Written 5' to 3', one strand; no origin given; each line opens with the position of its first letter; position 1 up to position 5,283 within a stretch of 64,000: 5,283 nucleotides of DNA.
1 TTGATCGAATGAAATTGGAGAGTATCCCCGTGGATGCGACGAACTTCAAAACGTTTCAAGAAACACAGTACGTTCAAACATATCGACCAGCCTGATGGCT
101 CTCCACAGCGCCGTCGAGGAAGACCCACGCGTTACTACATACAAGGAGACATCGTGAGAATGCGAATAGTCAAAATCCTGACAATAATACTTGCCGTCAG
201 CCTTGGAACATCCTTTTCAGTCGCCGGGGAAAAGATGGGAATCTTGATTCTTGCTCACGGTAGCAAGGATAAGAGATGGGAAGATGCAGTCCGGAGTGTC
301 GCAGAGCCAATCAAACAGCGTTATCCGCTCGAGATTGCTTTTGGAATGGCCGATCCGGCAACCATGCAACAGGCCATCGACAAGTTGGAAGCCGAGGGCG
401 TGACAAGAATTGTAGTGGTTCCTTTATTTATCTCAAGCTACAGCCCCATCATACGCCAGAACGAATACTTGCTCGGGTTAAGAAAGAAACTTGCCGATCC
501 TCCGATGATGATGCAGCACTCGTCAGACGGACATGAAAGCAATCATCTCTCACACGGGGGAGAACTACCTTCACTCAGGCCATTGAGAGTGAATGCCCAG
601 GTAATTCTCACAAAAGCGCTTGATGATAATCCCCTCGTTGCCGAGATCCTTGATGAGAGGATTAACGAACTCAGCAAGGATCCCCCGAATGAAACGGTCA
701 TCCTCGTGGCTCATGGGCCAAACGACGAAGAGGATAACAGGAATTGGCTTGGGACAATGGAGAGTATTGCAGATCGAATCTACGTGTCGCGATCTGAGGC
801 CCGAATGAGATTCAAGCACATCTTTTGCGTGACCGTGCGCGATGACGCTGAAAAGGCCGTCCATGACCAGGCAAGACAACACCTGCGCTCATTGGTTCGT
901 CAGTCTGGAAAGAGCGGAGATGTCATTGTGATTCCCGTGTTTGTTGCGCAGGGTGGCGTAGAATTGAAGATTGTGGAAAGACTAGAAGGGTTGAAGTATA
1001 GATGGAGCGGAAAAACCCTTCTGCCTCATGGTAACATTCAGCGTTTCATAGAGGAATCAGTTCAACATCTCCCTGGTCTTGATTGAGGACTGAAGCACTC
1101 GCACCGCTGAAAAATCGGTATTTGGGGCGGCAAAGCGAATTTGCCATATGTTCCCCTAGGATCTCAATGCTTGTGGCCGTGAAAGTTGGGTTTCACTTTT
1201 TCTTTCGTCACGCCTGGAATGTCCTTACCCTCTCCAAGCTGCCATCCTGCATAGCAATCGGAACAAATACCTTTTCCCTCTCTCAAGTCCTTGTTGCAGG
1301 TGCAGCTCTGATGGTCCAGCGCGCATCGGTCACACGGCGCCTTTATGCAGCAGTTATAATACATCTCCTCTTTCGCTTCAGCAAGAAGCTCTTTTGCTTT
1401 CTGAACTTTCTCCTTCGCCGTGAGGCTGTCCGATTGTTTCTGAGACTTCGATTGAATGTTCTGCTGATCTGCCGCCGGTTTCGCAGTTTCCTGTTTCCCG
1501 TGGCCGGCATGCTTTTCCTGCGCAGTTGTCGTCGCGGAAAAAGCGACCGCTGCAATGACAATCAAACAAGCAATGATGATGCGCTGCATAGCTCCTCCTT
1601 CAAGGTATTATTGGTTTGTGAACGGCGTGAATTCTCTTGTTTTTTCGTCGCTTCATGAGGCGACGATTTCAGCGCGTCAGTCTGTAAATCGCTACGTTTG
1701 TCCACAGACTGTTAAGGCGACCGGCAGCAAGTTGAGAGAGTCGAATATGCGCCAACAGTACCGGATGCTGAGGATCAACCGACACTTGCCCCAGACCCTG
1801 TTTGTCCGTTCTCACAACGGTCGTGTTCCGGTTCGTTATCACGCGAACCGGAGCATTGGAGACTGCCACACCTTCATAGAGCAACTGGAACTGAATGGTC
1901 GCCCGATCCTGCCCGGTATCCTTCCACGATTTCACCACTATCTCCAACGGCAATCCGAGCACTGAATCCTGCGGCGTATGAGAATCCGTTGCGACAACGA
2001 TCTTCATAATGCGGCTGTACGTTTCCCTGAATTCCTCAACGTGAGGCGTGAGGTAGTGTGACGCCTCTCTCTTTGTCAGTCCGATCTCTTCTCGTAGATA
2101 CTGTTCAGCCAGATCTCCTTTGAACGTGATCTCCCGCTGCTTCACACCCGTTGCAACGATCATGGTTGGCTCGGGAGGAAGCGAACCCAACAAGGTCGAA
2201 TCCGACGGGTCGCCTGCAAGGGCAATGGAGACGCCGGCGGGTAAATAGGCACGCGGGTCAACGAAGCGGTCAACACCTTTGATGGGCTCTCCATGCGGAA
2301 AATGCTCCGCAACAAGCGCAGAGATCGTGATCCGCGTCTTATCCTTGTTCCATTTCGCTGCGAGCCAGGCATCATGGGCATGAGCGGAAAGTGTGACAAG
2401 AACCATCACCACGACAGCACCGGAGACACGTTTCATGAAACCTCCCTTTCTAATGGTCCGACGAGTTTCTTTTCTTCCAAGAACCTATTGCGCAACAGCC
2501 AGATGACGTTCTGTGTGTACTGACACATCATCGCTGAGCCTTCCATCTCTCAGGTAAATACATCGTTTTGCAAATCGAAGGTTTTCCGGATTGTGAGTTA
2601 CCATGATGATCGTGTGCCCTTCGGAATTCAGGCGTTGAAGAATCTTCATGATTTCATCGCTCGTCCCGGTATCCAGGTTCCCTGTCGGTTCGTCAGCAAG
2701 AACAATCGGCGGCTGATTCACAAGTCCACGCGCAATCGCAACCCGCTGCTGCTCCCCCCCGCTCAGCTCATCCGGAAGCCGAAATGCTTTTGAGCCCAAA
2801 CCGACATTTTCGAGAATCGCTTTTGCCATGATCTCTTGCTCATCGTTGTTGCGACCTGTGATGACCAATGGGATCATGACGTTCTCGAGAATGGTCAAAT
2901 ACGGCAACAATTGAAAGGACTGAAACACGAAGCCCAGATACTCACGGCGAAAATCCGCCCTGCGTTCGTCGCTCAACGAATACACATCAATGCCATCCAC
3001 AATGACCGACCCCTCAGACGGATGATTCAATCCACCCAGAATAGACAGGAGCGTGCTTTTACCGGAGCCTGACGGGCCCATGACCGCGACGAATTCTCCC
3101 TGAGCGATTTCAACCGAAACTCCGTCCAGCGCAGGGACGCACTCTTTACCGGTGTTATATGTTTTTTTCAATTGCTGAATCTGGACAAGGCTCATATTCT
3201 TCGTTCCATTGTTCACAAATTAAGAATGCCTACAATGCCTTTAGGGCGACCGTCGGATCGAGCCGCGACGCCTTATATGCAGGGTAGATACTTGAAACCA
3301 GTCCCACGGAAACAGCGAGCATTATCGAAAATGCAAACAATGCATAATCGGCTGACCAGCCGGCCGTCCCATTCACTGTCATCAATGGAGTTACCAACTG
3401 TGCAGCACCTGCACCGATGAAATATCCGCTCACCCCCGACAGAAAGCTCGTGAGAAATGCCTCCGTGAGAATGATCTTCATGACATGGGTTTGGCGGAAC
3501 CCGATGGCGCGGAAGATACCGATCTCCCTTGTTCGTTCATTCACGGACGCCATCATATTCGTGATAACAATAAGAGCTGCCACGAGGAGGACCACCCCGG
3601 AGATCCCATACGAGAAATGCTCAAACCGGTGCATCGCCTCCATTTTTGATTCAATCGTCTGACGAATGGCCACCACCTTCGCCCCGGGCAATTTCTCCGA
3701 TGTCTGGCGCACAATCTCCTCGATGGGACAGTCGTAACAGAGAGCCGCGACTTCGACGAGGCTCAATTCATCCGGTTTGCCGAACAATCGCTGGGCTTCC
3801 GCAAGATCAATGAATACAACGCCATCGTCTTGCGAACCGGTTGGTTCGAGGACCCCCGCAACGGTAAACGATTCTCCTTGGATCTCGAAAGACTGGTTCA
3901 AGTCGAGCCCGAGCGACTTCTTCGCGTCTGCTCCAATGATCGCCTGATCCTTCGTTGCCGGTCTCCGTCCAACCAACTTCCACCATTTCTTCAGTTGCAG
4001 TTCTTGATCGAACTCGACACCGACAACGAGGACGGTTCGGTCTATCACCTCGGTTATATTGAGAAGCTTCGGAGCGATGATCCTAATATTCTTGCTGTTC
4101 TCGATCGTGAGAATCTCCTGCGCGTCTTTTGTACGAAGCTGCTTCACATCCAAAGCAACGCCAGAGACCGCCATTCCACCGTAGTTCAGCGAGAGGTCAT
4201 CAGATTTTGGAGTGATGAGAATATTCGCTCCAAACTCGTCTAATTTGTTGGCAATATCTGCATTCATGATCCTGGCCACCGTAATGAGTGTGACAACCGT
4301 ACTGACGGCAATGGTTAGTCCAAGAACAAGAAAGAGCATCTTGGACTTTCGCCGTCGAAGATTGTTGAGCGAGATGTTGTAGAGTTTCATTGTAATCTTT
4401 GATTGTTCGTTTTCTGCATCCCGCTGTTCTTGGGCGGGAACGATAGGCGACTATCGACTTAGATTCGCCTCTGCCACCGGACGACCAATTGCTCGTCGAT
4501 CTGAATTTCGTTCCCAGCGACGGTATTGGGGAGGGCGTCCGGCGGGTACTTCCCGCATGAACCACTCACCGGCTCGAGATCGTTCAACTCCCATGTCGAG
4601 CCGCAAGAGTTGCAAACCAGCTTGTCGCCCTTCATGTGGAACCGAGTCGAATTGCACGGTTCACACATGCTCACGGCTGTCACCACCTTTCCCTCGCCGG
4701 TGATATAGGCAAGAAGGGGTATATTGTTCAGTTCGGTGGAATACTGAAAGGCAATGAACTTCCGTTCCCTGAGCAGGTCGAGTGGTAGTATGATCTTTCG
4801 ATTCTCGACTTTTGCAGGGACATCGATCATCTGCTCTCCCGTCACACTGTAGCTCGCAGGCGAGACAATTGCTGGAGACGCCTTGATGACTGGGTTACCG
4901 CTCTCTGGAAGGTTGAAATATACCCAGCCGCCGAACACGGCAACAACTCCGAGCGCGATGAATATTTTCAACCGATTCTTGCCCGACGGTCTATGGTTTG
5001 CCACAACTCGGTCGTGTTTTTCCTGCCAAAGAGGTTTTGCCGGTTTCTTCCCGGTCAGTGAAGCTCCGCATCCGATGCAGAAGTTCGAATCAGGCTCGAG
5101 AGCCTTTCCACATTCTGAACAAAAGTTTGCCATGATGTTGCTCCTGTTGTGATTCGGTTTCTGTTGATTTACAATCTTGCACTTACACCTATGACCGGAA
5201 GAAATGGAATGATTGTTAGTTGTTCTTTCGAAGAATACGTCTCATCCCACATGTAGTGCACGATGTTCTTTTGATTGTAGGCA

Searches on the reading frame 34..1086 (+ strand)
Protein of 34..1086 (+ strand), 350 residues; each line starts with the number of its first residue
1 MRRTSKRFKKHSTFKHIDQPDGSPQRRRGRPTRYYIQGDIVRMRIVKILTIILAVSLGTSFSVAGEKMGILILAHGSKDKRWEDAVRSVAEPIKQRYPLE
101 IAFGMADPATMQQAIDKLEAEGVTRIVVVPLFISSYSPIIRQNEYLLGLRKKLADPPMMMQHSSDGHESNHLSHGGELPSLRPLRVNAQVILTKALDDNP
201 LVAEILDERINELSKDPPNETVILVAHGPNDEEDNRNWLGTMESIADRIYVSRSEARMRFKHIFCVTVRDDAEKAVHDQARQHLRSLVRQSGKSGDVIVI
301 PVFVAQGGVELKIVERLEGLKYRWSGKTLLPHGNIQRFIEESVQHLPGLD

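Call 7: search_protein_families(library=pfam, proteins=[window:34-1086:+], max_evalue=0.01)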
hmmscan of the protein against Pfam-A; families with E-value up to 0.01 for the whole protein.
window:34-1086:+ (350 aa): 1 family
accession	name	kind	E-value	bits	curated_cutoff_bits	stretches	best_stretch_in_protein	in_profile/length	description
PF01903.22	CbiX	-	2.6e-13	50.6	22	1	75-134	1-63/106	CbiX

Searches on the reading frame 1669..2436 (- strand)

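Call 6: search_protein_families(library=pfam, proteins=[window:1669-2436:-], max_evalue=0.01)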
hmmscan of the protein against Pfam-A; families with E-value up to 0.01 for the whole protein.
window:1669-2436:- (255 aa): 1 family
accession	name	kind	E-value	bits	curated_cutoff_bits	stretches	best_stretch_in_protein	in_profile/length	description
PF10670.15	DUF4198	-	3.3e-12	47.4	34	1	18-226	1-201/209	Domain of unknown function (DUF4198)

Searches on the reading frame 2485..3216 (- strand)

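Call 6: search_protein_families(library=pfam, proteins=[window:2485-3216:-], max_evalue=0.01)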
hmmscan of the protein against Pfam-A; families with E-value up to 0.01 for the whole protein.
window:2485-3216:- (243 aa): 9 families
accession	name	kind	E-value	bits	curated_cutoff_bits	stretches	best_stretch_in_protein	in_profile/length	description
PF00005.33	ABC_tran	-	1.9e-34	119.6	25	1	30-178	1-136/137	ABC transporter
PF13304.12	AAA_21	-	9e-08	33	27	1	148-211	235-301/304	AAA domain, putative AbiEii toxin, Type IV TA system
PF02463.25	SMC_N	-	1.1e-06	28.7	40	1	134-221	126-210/220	RecF/RecN/SMC N terminal domain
PF13555.12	AAA_29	-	0.00023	21.3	27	1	31-57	13-39/61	P-loop containing region of AAA domain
PF13238.12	AAA_18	-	0.0012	19.7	29.4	0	43-83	1-33/128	AAA domain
PF13401.12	AAA_22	-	0.0013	19.5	27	1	40-94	5-55/130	AAA domain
PF20703.3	nSTAND1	-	0.0036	17.4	27.1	1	35-57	28-50/379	Novel STAND NTPase 1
PF13191.12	AAA_16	-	0.0044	18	32.6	1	38-62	22-46/167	AAA ATPase domain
PF03193.22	RsgA_GTPase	-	0.0071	16.6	30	0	36-62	103-128/174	RsgA GTPase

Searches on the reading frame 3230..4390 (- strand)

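Call 6: search_protein_families(library=pfam, proteins=[window:3230-4390:-], max_evalue=0.01)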
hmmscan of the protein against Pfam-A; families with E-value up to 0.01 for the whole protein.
window:3230-4390:- (386 aa): 2 families
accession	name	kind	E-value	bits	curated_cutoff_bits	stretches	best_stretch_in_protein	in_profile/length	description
PF02687.27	FtsX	-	3.6e-23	82.3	25.5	1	263-379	3-120/120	FtsX-like permease C-terminal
PF12704.14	MacB_PCD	-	3.1e-16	60.7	27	1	21-210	4-185/207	MacB-like periplasmic core domain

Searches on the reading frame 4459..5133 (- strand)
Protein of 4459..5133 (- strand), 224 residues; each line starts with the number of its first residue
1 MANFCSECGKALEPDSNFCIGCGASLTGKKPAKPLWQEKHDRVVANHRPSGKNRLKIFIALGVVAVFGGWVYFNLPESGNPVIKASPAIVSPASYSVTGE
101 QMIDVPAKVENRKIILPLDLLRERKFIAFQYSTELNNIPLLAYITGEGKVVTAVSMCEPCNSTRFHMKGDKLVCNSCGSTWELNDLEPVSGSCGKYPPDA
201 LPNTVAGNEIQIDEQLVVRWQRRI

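Call 6: search_protein_families(library=pfam, proteins=[window:4459-5133:-], max_evalue=0.01)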
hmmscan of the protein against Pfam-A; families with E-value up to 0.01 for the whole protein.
window:4459-5133:- (224 aa): 6 families
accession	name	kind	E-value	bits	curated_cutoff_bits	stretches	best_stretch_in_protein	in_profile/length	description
PF10080.14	FtrD-like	-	3.2e-22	79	26.3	1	122-222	2-99/101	Membrane iron-sulfur containing protein FtrD-like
PF13240.11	Zn_Ribbon_1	-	5.6e-07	29.6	25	1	4-26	1-23/23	zinc-ribbon domain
PF12773.13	DZR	-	0.00029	21.4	27.3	1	5-27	1-23/45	Double zinc ribbon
PF13248.11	Zn_ribbon_3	-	0.00057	19.7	27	1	5-24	5-24/26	zinc-ribbon domain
PF17032.10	Zn_ribbon_15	-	0.0013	19.9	28.9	0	3-23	53-73/73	zinc-ribbon family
PF24460.1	DUF7575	-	0.0013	18.5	28.5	1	5-26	6-27/28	Domain of unknown function (DUF7575)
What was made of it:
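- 4459..5133 (-): Conserved partner gene: zinc ribbon, TM helix and a periplasmic FtrD-like/DUF2318 domain with the motif CxxC-x13-CxxC-x15-C. Pfam PF10080 79 bits (call 6).
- On Fet(ABCDEF)-type DUF2318/ABC module: Window 4459-5133 scores 79 bits on PF10080 (call 6).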
